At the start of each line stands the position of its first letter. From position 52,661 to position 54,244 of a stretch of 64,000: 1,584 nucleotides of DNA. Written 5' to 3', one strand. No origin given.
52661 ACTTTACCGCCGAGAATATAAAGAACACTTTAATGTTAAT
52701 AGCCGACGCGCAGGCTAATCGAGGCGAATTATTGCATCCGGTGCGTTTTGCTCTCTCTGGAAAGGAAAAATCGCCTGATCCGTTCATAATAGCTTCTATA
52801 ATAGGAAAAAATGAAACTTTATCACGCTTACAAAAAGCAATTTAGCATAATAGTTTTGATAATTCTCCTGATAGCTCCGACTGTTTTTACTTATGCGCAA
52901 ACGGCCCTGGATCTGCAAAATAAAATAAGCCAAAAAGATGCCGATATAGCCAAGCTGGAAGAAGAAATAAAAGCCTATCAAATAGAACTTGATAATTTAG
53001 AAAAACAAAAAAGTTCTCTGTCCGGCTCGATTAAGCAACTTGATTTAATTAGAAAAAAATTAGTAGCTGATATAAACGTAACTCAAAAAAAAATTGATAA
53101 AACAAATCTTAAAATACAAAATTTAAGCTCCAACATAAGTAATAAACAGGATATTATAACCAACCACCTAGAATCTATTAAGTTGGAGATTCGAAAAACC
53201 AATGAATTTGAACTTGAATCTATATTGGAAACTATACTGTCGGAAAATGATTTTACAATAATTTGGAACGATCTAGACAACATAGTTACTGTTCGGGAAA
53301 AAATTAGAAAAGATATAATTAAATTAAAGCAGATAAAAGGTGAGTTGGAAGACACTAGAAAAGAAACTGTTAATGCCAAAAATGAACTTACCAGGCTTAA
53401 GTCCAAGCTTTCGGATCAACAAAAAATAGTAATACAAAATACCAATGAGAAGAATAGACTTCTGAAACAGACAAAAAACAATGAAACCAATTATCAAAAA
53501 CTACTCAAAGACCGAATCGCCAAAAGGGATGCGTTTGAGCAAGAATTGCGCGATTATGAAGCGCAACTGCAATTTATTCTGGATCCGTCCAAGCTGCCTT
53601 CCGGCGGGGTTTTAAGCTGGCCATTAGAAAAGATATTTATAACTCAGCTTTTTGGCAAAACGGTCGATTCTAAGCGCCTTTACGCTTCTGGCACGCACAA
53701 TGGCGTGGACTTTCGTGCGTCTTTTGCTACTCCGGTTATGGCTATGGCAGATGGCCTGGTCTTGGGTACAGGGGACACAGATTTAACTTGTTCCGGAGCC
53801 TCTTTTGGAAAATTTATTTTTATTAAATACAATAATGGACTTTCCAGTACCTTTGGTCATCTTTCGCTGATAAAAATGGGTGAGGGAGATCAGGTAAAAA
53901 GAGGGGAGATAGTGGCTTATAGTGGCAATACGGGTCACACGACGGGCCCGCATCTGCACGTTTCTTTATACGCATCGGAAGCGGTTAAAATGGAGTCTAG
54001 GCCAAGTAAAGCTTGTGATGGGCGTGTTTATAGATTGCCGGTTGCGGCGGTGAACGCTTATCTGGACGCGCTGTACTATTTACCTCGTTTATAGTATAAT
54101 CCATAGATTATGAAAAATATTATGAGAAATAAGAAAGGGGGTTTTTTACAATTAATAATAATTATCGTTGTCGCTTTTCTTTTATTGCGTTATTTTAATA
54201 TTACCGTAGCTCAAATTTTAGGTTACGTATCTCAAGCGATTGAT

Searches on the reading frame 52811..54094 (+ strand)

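Call 16: search_protein_families(library=pfam, proteins=[window:52811-54094:+], max_evalue=0.01)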
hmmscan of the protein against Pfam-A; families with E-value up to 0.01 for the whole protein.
window:52811-54094:+ (427 aa): 5 families
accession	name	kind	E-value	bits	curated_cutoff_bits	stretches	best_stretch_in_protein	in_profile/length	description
PF01551.29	Peptidase_M23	-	1.6e-22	79.9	28.7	1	295-388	2-89/96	Peptidase family M23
PF18595.6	Nuf2_DHR10-like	-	0.00044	20.7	28.4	1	155-248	21-114/117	Nuf2, DHR10-like domain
PF13387.12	Lnb_N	-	0.0011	19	22.2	0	336-388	19-69/175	Lnb N-terminal periplasmic domain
PF11932.13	DUF3450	-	0.0038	17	32.6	1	15-138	3-124/241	Protein of unknown function (DUF3450)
PF24319.2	DUF7491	-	0.0049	17.5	30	1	31-93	22-84/90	Coiled-coil region of unknown function (DUF7491)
